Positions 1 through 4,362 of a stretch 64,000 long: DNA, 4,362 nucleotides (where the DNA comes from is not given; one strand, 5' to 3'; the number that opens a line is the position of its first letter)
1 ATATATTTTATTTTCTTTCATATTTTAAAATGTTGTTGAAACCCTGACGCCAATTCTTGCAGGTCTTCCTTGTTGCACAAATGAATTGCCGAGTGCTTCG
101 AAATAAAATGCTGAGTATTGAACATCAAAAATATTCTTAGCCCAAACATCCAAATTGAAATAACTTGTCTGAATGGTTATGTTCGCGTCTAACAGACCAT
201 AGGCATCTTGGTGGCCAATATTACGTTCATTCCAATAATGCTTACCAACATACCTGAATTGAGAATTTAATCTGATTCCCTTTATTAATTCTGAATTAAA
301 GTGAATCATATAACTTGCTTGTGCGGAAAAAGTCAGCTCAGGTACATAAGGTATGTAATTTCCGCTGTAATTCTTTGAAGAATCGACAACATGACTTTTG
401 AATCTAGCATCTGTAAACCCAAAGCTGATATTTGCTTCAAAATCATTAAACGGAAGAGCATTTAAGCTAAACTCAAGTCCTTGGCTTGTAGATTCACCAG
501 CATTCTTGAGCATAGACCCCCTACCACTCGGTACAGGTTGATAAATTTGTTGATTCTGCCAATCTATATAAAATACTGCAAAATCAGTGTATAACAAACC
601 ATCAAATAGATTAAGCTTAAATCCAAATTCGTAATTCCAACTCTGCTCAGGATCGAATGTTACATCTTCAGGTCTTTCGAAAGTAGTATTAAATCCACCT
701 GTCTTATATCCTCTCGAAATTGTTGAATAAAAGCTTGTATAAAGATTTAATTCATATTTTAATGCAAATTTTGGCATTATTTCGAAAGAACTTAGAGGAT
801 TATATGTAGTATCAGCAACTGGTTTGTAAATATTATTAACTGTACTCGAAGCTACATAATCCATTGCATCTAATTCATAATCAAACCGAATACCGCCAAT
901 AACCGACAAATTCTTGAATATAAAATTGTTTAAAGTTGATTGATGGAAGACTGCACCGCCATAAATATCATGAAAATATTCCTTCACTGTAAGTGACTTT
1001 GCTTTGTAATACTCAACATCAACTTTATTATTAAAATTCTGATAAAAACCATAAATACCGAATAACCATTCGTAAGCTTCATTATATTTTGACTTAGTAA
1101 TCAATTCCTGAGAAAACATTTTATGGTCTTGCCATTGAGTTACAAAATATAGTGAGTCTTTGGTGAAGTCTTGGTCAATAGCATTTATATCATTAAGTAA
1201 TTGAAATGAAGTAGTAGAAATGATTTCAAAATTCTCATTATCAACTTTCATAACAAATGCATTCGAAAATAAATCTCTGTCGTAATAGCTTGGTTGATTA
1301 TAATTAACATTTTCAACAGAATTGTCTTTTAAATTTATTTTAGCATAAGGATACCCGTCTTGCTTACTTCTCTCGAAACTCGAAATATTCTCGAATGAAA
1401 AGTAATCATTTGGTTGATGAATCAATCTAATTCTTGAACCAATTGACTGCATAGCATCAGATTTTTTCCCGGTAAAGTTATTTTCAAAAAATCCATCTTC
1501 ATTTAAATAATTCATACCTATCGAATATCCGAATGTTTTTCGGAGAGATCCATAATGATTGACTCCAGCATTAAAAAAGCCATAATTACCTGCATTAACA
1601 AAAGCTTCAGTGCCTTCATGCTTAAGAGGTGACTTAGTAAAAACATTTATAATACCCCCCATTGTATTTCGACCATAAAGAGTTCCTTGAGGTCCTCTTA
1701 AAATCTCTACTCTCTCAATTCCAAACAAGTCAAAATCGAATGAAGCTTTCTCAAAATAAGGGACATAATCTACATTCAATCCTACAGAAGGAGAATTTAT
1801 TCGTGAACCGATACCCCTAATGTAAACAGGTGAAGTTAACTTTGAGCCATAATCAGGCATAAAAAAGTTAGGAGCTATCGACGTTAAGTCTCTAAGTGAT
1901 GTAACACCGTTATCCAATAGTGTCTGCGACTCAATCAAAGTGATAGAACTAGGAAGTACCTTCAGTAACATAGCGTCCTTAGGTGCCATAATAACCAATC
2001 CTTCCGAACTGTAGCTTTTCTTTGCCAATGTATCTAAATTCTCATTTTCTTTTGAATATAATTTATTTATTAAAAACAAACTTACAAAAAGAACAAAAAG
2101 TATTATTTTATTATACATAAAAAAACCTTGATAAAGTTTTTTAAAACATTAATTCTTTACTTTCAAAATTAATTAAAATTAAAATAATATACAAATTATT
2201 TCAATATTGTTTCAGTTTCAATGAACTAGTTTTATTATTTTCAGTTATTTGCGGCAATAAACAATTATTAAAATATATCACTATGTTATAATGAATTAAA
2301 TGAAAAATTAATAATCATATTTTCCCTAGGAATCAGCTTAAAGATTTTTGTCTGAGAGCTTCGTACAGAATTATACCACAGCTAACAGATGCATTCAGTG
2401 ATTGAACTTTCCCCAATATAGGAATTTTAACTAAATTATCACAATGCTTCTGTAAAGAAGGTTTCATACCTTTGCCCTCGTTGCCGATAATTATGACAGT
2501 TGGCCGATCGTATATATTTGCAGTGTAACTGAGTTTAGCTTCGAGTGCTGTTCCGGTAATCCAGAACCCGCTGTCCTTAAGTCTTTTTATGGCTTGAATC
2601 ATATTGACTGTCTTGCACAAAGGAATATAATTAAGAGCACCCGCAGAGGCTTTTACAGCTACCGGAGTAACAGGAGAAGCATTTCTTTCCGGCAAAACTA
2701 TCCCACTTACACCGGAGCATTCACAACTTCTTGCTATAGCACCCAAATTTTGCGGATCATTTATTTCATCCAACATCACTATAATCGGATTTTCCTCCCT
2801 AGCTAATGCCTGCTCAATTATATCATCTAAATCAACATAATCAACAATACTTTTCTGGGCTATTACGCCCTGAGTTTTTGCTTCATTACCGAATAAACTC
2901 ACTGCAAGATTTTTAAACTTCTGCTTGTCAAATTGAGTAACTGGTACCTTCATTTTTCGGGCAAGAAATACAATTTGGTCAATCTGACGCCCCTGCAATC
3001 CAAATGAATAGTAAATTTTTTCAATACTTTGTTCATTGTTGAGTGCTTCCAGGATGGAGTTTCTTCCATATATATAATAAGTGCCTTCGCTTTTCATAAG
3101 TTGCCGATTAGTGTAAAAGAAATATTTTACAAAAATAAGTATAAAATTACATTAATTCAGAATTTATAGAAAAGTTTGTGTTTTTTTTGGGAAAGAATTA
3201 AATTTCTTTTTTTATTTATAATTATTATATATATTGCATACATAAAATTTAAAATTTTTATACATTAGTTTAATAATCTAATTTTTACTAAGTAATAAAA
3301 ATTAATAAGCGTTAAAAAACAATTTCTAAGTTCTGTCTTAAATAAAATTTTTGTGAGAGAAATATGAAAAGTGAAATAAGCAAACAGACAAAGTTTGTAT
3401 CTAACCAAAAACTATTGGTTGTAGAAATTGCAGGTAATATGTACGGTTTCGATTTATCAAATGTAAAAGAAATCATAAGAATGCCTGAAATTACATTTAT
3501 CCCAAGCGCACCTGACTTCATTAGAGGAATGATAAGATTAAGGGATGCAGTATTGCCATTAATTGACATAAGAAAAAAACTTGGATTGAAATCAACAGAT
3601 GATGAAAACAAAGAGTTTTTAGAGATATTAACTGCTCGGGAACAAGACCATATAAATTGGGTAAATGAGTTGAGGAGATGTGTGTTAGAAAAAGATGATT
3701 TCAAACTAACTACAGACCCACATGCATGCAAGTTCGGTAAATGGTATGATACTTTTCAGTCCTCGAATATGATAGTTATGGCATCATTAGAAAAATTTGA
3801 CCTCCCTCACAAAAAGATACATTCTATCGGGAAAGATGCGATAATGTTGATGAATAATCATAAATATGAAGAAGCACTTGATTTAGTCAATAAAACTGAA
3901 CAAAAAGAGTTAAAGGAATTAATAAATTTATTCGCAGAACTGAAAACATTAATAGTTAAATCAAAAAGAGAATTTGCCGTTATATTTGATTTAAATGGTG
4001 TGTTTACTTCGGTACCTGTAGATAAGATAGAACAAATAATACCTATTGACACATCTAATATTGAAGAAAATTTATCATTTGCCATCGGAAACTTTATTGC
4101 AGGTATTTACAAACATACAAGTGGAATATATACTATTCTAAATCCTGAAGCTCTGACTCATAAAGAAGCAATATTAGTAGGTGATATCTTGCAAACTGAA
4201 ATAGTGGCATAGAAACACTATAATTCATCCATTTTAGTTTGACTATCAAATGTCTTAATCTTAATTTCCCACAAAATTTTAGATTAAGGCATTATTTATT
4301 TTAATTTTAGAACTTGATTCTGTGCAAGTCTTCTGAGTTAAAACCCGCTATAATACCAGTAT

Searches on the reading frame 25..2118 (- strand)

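Call 37: search_protein_families(library=pfam, proteins=[window:25-2118:-], max_evalue=0.00001)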
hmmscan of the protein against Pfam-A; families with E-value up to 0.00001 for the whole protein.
window:25-2118:- (697 aa): 2 families
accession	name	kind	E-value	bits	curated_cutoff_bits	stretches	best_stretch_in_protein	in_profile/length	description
PF00593.30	TonB_dep_Rec_b-barrel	-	3.1e-31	110.2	27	1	204-663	43-436/436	TonB dependent receptor-like, beta-barrel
PF07715.20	Plug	-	4.2e-15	56.6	23.9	1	55-156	5-107/107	TonB-dependent Receptor Plug Domain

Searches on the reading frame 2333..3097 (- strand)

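Call 64: search_protein_families(library=pfam, proteins=[window:2333-3097:-], max_evalue=0.00001)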
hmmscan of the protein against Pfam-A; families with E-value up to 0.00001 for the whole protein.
window:2333-3097:- (254 aa): 2 families
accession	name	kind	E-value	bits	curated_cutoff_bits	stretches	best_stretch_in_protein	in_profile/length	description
PF00588.24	SpoU_methylase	-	3.9e-43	147.4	29.7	1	105-245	2-142/142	SpoU rRNA Methylase family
PF08032.17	SpoU_sub_bind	-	1.1e-11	45.3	22.8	1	8-81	1-69/76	RNA 2'-O ribose methyltransferase substrate binding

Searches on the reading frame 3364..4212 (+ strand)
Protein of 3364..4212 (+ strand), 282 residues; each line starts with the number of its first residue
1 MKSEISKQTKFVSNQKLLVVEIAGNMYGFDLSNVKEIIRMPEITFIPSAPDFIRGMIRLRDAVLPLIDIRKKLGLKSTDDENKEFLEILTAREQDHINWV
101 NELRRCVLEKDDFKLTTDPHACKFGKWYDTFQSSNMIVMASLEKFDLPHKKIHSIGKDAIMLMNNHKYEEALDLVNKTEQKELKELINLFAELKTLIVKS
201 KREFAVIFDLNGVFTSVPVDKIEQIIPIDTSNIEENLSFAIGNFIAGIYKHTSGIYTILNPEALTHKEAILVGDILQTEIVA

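Call 64: search_protein_families(library=pfam, proteins=[window:3364-4212:+], max_evalue=0.00001)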
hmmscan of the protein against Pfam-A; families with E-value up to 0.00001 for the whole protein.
window:3364-4212:+ (282 aa): 2 families
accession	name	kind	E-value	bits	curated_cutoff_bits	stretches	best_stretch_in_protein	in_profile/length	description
PF01584.24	CheW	-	7.8e-26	90.8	23.5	1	17-90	2-75/138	CheW-like domain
PF13682.11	CZB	-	3.8e-14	53.2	29.4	1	96-160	1-64/64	Chemoreceptor zinc-binding domain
